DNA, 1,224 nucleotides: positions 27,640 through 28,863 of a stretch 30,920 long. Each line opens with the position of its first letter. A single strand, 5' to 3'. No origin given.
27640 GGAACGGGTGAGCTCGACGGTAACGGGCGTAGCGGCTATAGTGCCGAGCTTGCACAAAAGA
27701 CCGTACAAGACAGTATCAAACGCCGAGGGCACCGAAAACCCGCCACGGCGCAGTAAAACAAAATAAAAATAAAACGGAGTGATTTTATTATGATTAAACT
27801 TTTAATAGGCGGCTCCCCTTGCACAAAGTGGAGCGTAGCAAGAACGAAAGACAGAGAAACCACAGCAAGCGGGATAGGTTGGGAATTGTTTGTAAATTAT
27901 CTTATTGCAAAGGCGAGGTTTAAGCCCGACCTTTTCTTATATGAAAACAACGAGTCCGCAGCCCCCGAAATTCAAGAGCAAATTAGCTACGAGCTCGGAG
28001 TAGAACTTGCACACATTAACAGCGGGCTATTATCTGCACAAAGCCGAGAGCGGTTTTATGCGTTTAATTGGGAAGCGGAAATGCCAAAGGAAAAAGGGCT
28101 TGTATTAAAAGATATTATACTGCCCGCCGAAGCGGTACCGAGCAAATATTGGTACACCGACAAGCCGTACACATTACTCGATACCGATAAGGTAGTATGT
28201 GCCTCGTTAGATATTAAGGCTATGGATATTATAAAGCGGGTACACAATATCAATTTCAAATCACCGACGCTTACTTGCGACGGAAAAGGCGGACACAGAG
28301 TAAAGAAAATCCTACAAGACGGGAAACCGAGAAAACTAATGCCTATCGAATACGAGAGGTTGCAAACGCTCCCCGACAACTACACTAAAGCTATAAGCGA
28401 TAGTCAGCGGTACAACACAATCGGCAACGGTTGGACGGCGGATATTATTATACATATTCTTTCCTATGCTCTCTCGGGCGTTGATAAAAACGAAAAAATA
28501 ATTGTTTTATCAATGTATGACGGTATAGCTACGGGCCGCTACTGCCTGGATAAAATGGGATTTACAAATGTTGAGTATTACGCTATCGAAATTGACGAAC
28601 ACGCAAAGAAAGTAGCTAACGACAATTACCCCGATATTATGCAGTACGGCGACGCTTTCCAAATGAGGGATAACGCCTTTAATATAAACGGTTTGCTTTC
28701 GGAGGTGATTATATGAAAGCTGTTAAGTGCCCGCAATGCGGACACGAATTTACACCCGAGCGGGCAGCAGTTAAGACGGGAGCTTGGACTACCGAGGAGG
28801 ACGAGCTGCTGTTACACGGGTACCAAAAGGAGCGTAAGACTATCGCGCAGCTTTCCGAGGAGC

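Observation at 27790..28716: Circularly permuted C5-cytosine methyltransferase (motifs IV-X precede I-III)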

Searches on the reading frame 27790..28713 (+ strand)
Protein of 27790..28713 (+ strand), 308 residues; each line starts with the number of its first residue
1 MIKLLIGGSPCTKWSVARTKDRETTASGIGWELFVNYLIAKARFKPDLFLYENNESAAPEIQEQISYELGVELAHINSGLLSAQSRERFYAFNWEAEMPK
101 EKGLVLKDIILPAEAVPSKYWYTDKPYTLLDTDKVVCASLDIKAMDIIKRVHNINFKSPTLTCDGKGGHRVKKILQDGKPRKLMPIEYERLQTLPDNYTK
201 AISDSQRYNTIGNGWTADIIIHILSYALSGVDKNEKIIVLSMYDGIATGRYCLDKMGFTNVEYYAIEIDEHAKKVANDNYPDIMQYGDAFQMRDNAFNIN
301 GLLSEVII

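Call 3: search_protein_families(library=pfam, proteins=[window:27790-28713:+], max_evalue=1)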
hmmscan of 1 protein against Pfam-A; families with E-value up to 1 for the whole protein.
window:27790-28713:+ (308 aa): 1 family
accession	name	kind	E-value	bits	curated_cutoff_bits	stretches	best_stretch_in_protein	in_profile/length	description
PF00145.23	DNA_methylase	-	1.3e-19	71.2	22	2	2-223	62-318/324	C-5 cytosine-specific DNA methylase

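Call 4: search_protein_families(library=ncbifam, proteins=[window:27790-28713:+], max_evalue=1)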
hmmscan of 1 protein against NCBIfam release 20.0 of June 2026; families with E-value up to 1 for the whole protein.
window:27790-28713:+ (308 aa): 1 family
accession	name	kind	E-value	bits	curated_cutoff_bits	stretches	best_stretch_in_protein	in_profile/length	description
TIGR00675.1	dcm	superfamily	9.4e-17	61.6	100.65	2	163-223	266-325/329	DNA (cytosine-5-)-methyltransferase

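Call 5: search_solved_structures(query=window:27790-28713:+, max_evalue=1, show_alignments=3)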
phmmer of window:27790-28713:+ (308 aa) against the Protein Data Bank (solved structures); distinct sequences matched with E-value up to 1: 46.
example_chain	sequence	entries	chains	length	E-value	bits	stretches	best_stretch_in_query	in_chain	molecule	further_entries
4onq_A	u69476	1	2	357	4.2e-08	36.1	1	44-294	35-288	DNA methyltransferase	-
4onj_A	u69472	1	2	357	5.4e-08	35.8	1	43-294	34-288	DNA methyltransferase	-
8tci_A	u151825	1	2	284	2e-07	33.9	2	140-224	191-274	DNA (cytosine-5)-methyltransferase 3C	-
6u90_A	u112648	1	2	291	3.3e-07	33.2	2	234-279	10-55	DNA (cytosine-5)-methyltransferase 3B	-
6u8p_A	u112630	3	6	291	4.5e-07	32.7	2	234-279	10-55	DNA (cytosine-5)-methyltransferase 3B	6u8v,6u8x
6u91_A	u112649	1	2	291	4.5e-07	32.7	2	234-279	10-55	DNA (cytosine-5)-methyltransferase 3B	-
6kda_A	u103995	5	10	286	5.3e-07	32.5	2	235-279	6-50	DNA (cytosine-5)-methyltransferase 3B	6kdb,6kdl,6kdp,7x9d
6kdt_A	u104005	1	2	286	5.3e-07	32.5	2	235-279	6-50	DNA (cytosine-5)-methyltransferase 3B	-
7v0e_A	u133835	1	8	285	5.5e-07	32.5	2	236-279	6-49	DNA (cytosine-5)-methyltransferase 3B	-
8xee_A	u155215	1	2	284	5.6e-07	32.4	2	236-279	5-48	DNA (cytosine-5)-methyltransferase 3B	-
8te4_A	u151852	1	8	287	1.5e-06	31.1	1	231-288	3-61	DNA (cytosine-5)-methyltransferase 3A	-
6u8w_A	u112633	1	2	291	2.1e-06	30.6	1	234-279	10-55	DNA (cytosine-5)-methyltransferase 3B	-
8te1_A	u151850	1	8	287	3.5e-06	29.8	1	231-289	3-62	DNA (cytosine-5)-methyltransferase 3A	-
8tdr_A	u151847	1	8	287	3.9e-06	29.7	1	231-288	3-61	DNA (cytosine-5)-methyltransferase 3A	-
2qrv_A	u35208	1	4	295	4.6e-06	29.4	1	232-288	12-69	DNA (cytosine-5)-methyltransferase 3A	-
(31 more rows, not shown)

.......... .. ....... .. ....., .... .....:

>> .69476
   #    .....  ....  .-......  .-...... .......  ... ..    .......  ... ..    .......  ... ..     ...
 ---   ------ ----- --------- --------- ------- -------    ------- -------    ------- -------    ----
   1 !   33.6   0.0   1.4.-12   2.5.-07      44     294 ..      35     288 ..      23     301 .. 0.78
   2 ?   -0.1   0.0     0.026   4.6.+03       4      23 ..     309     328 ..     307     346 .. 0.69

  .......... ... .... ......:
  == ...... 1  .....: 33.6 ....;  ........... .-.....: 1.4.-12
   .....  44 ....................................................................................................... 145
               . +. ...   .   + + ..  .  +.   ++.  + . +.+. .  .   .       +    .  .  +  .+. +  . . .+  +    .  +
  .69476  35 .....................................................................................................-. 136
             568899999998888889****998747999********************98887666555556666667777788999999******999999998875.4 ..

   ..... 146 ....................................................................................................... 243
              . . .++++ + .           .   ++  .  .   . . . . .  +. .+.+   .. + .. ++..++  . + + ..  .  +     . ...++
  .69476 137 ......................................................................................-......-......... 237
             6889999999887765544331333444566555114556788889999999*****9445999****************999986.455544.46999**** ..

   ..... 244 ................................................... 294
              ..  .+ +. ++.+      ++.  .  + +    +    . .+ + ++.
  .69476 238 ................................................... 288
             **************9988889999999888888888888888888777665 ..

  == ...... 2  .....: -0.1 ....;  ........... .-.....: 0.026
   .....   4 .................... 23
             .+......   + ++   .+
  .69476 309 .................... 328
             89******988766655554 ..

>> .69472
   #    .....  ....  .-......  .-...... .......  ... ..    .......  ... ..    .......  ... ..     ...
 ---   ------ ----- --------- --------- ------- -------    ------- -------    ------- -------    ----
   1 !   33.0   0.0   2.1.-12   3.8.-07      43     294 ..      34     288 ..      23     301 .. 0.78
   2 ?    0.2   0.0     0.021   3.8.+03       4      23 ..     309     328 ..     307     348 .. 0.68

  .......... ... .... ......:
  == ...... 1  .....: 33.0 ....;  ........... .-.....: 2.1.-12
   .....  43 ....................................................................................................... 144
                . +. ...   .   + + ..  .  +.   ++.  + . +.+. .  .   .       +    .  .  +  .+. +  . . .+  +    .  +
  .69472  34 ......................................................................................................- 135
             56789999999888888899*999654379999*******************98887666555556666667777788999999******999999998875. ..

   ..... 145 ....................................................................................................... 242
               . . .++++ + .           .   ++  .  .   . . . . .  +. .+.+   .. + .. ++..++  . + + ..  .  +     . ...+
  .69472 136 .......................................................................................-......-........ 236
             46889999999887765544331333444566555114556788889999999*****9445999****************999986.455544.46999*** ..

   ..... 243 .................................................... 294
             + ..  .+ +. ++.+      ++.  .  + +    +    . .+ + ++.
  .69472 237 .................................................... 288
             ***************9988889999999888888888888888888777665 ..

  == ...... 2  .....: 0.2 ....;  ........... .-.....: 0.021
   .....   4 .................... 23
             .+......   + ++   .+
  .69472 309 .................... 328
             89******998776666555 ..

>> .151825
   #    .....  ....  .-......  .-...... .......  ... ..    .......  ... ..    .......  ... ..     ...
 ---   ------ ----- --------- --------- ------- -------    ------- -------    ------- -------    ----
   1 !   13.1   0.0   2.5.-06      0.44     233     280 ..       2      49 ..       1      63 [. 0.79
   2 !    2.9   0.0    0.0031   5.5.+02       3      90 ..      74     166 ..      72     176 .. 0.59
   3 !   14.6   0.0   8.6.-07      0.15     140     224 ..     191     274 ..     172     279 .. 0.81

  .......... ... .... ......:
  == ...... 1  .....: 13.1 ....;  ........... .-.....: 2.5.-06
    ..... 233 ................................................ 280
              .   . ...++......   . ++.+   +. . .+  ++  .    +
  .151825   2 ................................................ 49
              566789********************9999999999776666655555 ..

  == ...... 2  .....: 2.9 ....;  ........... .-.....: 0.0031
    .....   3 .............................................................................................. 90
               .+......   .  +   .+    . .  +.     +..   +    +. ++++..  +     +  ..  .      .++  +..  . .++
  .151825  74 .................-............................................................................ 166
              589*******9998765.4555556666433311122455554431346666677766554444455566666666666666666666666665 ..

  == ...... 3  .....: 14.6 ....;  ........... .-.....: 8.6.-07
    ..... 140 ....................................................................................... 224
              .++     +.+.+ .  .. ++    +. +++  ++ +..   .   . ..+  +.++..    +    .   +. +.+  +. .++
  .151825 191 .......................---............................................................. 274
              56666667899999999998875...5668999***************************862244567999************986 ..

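Call 6: find_homologous_proteins(query=window:27790-28713:+, max_evalue=0.001)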
Query window:27790-28713:+ (308 aa): 7758 proteins with E <= 0.001 among 8000 candidates; the best 120 are listed.
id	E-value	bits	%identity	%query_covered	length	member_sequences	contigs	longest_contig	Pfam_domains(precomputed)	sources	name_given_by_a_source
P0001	1.2e-206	703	100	100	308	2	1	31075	PF00145.24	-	-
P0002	5.0e-204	694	99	99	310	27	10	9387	PF00145.24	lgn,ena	-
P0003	3.7e-199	678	97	99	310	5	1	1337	PF00145.24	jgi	-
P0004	3.3e-177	606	87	95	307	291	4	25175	PF00145.24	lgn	-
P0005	5.2e-162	556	79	99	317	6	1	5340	PF00145.24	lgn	-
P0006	2.4e-156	538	75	99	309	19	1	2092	PF00145.24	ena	-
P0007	8.6e-145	500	72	95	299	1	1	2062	PF00145.24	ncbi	-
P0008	1.2e-144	499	72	95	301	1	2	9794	PF00145.24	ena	-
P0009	4.0e-143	494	72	98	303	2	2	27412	PF00145.24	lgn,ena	-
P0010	5.6e-143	494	71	98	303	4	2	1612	PF00145.24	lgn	-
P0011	3.1e-134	465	69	97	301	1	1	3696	PF00145.24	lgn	-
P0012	3.8e-123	429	64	95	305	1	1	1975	PF00145.24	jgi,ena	-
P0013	4.9e-122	425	64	97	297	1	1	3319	PF00145.24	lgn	-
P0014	1.0e-121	424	65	95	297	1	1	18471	PF00145.24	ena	-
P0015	1.1e-121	424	63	97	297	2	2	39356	PF00145.24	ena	-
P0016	3.5e-121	422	62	100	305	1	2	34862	PF00145.24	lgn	-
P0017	8.9e-119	414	63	99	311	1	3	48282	PF00145.24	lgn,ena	-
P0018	2.1e-118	413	63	97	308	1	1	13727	PF00145.24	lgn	-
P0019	3.4e-118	412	63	97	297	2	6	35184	PF00145.24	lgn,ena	-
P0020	1.5e-117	410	63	95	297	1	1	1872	PF00145.24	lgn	-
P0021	4.2e-117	409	62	97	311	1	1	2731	PF00145.24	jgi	-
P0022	4.2e-117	409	62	97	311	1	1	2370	PF00145.24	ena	-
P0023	8.4e-117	408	61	97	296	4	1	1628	PF00145.24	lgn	-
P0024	3.8e-115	402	60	95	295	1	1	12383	PF00145.24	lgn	-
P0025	1.1e-114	401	62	95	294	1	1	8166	PF00145.24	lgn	-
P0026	1.9e-114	400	60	97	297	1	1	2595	PF00145.24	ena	-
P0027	1.4e-113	397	61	97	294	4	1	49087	PF00145.24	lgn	-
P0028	1.6e-113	397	61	97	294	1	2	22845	PF00145.24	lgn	-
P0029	3.8e-113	396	60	97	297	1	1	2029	PF00145.24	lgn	-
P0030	4.0e-113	396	80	40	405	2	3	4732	PF00145.24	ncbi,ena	-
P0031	5.7e-113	395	61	97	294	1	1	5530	PF00145.24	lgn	-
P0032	6.2e-113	395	62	95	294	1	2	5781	PF00145.24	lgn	-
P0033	2.8e-112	393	80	42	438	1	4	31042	PF00145.24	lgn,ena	-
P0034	3.9e-112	393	80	42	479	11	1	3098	PF00145.24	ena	-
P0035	9.1e-112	391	80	68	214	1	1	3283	PF00145.24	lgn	-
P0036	9.6e-112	391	80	42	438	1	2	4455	PF00145.24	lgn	-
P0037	2.9e-111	390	79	41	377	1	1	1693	PF00145.24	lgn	-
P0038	3.6e-110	386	58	96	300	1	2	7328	PF00145.24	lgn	-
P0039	4.5e-110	386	59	97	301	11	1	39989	PF00145.24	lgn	-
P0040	2.4e-109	383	59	97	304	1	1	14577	PF00145.24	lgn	-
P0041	9.1e-109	382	77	41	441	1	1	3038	PF00145.24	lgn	-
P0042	2.3e-108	380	60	95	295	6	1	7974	PF00145.24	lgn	-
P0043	1.6e-107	377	75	44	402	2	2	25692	PF00145.24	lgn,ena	-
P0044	2.9e-107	377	75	43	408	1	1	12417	PF00145.24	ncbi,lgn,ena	-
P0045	3.0e-107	377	70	76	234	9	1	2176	PF00145.24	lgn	-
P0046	8.6e-107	375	74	43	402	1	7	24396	PF00145.24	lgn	-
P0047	9.8e-107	375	58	99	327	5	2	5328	PF00145.24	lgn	-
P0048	1.1e-106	375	59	100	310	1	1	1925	PF00145.24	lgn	-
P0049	1.5e-106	374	52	99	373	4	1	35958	PF00145.24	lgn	-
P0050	2.1e-106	374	59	100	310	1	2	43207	PF00145.24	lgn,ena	-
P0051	2.9e-105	370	55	99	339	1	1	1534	PF00145.24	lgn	-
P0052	5.3e-105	369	65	47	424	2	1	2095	PF00145.24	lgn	-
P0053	1.4e-104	368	59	100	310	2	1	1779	PF00145.24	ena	-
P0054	4.7e-104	366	60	95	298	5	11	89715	PF00145.24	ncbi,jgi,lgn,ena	jgi:DNA (cytosine-5)-methyltransferase 3A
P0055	1.1e-103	365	74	40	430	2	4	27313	PF00145.24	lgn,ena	-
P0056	2.1e-103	364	63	52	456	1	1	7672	PF00145.24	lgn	-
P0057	4.0e-103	363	71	42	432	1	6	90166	PF00145.24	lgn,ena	-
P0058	4.5e-103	363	58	95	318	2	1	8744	PF00145.24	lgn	-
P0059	6.6e-103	362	72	41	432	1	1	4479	PF00145.24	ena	-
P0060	6.7e-103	362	55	98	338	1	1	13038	PF00145.24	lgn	-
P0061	1.2e-102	361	59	97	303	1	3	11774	PF00145.24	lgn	-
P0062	2.3e-102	361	57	100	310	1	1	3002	PF00145.24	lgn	-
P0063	3.4e-102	360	57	96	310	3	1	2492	PF00145.24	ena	-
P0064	4.7e-102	360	51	98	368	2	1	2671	PF00145.24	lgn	-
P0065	7.6e-102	359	58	99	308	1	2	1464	PF00145.24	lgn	-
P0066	1.3e-101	358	68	76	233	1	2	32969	PF00145.24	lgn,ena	-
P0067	1.8e-101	358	54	98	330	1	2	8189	PF00145.24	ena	-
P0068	2.4e-101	357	57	95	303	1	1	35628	PF00145.24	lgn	-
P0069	2.8e-101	357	57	95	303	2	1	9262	PF00145.24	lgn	-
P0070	4.0e-101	356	56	99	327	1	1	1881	PF00145.24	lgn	-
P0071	4.2e-101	356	57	95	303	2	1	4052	PF00145.24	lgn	-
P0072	5.2e-101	356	67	42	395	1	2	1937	PF00145.24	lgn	-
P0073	6.6e-101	356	58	95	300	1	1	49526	PF00145.24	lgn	-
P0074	1.6e-100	355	51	97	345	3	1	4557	PF00145.24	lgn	-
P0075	2.8e-100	354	59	51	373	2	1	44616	PF00145.24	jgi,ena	jgi:DNA (cytosine-5)-methyltransferase 3A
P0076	2.9e-100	354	61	49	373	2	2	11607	PF00145.24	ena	-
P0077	4.4e-100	353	76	36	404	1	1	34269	PF00145.24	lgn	-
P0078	5.1e-100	353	66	43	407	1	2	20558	PF00145.24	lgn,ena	-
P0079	6.1e-100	353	56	95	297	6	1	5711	PF00145.24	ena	-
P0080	6.4e-100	352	66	43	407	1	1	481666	PF00145.24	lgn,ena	-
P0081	6.4e-100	352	55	97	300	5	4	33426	PF00145.24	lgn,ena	-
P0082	3.2e-99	350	66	41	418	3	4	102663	PF00145.24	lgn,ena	-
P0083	4.1e-99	350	57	95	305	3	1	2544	PF00145.24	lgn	-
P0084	5.8e-99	349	49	97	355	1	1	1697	PF00145.24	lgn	-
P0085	1.3e-98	348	50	97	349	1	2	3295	PF00145.24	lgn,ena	-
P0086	1.3e-98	348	55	54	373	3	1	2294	PF00145.24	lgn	-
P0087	1.5e-98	348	40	97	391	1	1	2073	PF00145.24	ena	-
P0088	1.6e-98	348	55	95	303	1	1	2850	PF00145.24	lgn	-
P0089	1.7e-98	348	51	97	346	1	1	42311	PF00145.24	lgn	-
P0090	1.8e-98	348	69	41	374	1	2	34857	PF00145.24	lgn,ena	-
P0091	2.4e-98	347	49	97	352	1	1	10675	PF00145.24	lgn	-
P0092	2.4e-98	347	53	98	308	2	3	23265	PF00145.24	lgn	-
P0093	2.8e-98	347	66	43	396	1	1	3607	PF00145.24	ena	-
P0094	2.8e-98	347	55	97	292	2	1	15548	PF00145.24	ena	-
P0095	2.9e-98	347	67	41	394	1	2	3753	PF00145.24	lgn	-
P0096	3.2e-98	347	64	42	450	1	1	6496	PF00145.24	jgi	jgi:DNA (cytosine-5)-methyltransferase 3A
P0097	3.2e-98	347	54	96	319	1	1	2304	PF00145.24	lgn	-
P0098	3.3e-98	347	71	39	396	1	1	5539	PF00145.24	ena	-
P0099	3.8e-98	347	55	55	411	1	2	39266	PF00145.24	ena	-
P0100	4.0e-98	347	51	99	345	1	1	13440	PF00145.24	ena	-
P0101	4.2e-98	347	40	97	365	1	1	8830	PF00145.24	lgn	-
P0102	4.8e-98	346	65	41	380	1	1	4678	PF00145.24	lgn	-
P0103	5.1e-98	346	66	39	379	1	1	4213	PF00145.24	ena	-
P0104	5.3e-98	346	71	39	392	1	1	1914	PF00145.24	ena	-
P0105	5.3e-98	346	46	69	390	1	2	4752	PF00145.24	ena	-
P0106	5.4e-98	346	71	39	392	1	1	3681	PF00145.24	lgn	-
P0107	5.5e-98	346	71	39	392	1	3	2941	PF00145.24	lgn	-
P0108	5.5e-98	346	71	39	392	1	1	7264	PF00145.24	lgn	-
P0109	5.8e-98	346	70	39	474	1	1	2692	PF00145.24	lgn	-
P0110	6.0e-98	346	46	97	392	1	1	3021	PF00145.24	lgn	-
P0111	6.2e-98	346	55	97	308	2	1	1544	PF00145.24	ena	-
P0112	6.3e-98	346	55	95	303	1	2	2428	PF00145.24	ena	-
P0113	7.6e-98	346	70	37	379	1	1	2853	PF00145.24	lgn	-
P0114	7.6e-98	346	57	95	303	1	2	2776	PF00145.24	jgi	jgi:DNA (cytosine-5)-methyltransferase 3A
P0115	7.6e-98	346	69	39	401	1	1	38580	PF00145.24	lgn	-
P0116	8.6e-98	346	69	41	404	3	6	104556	PF00145.24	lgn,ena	-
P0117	1.1e-97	345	43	99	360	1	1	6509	PF00145.24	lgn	-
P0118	1.3e-97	345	67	41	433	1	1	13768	PF00145.24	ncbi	-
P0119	1.5e-97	345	71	37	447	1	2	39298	PF00145.24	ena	-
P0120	1.6e-97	345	67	39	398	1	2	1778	PF00145.24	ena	-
